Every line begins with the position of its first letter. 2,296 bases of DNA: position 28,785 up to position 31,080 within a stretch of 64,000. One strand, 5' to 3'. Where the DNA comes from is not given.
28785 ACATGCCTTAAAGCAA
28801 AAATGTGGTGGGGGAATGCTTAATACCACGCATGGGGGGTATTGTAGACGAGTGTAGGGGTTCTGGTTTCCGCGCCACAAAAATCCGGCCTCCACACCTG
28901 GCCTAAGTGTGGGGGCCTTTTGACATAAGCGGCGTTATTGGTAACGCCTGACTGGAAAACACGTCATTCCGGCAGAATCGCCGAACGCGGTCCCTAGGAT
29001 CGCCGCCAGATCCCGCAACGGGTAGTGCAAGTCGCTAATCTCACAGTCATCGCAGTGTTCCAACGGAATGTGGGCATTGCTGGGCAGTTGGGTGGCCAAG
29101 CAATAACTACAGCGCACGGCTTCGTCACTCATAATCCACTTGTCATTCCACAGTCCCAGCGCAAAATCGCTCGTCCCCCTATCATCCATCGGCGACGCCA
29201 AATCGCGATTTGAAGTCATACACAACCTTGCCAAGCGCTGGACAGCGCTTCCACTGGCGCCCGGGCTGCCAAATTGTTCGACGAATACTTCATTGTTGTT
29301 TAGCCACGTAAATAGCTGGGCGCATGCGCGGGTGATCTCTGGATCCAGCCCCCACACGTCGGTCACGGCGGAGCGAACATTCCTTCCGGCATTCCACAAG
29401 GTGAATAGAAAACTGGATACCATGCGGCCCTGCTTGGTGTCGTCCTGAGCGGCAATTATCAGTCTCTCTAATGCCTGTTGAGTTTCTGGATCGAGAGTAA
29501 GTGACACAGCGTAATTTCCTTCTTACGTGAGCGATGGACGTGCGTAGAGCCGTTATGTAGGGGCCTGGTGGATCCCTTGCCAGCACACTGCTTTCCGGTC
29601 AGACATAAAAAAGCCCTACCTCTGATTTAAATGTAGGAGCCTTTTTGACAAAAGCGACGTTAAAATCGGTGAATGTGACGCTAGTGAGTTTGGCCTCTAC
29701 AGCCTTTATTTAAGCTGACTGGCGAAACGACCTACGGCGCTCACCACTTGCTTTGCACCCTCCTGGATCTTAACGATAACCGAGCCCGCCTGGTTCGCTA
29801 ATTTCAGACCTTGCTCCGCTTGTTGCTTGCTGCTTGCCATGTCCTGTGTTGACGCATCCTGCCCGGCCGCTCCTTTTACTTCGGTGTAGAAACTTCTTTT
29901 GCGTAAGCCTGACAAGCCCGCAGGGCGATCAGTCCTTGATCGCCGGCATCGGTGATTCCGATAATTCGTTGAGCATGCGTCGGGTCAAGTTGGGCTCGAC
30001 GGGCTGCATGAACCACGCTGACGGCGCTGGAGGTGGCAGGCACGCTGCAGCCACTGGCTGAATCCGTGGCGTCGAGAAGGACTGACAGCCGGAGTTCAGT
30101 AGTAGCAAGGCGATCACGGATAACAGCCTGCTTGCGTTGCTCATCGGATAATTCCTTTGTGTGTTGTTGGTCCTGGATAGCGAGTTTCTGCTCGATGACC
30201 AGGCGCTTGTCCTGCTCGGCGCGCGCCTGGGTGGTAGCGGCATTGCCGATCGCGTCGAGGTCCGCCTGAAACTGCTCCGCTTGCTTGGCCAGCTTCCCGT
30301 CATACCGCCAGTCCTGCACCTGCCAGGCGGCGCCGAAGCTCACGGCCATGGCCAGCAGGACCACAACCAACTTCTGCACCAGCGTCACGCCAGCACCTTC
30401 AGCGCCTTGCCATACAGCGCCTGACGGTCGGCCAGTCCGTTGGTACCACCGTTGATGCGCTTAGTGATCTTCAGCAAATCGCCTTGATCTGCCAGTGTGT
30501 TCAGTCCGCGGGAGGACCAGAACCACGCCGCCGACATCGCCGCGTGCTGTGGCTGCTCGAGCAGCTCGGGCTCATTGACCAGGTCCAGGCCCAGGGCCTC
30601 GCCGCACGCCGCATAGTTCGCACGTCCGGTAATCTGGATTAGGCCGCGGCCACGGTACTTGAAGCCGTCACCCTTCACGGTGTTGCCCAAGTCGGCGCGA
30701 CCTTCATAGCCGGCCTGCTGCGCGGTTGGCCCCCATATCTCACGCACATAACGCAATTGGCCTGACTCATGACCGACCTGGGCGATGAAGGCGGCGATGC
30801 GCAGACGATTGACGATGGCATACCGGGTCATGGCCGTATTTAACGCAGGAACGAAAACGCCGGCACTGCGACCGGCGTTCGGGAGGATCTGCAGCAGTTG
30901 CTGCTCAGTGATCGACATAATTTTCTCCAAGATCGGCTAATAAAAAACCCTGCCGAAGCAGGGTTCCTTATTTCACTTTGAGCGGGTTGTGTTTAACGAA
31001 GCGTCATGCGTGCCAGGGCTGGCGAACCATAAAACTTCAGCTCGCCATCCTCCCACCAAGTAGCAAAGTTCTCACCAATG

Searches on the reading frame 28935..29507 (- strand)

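Call 8: search_protein_families(library=pfam, proteins=[window:28935-29507:-], max_evalue=0.01)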
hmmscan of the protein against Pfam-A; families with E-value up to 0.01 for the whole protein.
window:28935-29507:- (190 aa): 1 family
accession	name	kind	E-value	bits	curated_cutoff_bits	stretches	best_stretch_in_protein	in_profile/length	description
PF24720.1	DUF7673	-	1.8e-15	57.2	27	1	11-77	2-69/85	Family of unknown function (DUF7673)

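Call 9: search_protein_families(library=phrogs, proteins=[window:28935-29507:-], max_evalue=0.001)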
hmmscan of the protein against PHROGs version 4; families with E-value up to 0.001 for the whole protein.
window:28935-29507:- (190 aa): 1 family
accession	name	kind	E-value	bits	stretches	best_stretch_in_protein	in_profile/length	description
phrog_6694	-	unknown function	2.5e-10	41.6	1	6-69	23-85/117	-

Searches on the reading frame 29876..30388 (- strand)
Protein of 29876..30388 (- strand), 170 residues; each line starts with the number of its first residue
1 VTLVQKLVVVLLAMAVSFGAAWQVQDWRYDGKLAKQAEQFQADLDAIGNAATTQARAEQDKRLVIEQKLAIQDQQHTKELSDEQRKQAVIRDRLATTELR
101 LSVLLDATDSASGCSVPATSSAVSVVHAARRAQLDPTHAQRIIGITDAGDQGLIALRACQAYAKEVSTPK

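Call 8: search_protein_families(library=pfam, proteins=[window:29876-30388:-], max_evalue=0.01)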
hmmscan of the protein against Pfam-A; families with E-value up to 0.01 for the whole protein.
window:29876-30388:- (170 aa): 1 family
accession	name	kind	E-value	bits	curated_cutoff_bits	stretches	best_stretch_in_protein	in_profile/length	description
PF03245.18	Phage_lysis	-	0.00013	22.6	25.4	1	47-165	16-123/126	Bacteriophage Rz lysis protein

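Call 9: search_protein_families(library=phrogs, proteins=[window:29876-30388:-], max_evalue=0.001)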
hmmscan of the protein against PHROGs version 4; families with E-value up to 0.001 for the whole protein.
window:29876-30388:- (170 aa): 4 families
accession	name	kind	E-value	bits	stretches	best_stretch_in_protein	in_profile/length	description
phrog_2466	-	lysis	9.5e-53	179.5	1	2-168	3-168/172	Rz-like spanin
phrog_1327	-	lysis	1.9e-09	38.6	1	5-164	6-152/158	Rz-like spanin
phrog_13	-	lysis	3.6e-06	28.1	1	5-166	5-151/154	Rz-like spanin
phrog_5777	-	unknown function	0.0004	21.7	1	3-93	12-93/169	-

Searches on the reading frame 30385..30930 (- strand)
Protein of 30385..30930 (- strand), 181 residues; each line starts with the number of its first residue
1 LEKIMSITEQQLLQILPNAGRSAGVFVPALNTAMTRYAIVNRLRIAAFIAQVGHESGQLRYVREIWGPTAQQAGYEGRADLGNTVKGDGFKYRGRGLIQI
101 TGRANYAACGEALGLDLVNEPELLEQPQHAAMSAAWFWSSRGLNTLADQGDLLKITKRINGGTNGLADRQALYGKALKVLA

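Call 8: search_protein_families(library=pfam, proteins=[window:30385-30930:-], max_evalue=0.01)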
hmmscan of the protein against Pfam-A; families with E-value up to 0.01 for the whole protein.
window:30385-30930:- (181 aa): 1 family
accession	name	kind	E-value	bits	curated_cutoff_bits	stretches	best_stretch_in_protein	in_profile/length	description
PF00182.24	Glyco_hydro_19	-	6.6e-12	46.2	25.5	1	40-140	48-156/232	Chitinase class I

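Call 9: search_protein_families(library=phrogs, proteins=[window:30385-30930:-], max_evalue=0.001)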
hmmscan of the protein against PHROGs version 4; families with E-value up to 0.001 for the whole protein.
window:30385-30930:- (181 aa): 10 families
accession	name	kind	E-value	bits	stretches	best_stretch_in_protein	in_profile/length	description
phrog_181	-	lysis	1.1e-77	263.7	1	4-180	329-530/769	endolysin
phrog_26317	-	unknown function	8.8e-55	184.8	1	63-180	2-117/119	-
phrog_9506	-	lysis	2.2e-53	183.1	1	25-179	22-192/330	endolysin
phrog_14712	-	moron, auxiliary metabolic gene and host takeover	2.8e-45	155.9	1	27-179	26-186/322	chitinase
phrog_1519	-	lysis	6.3e-30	105.7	1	24-179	217-379/502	endolysin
phrog_34417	-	unknown function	1.8e-29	104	1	26-167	27-182/326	-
phrog_317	-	lysis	2.4e-26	94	1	25-177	211-356/492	endolysin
phrog_12261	-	unknown function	1.9e-15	57.8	1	98-162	14-76/76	-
phrog_3201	-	tail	2.9e-14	52.7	1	81-178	2103-2203/2408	tail fiber protein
phrog_29753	-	unknown function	2.8e-05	24.4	1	41-128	242-313/374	-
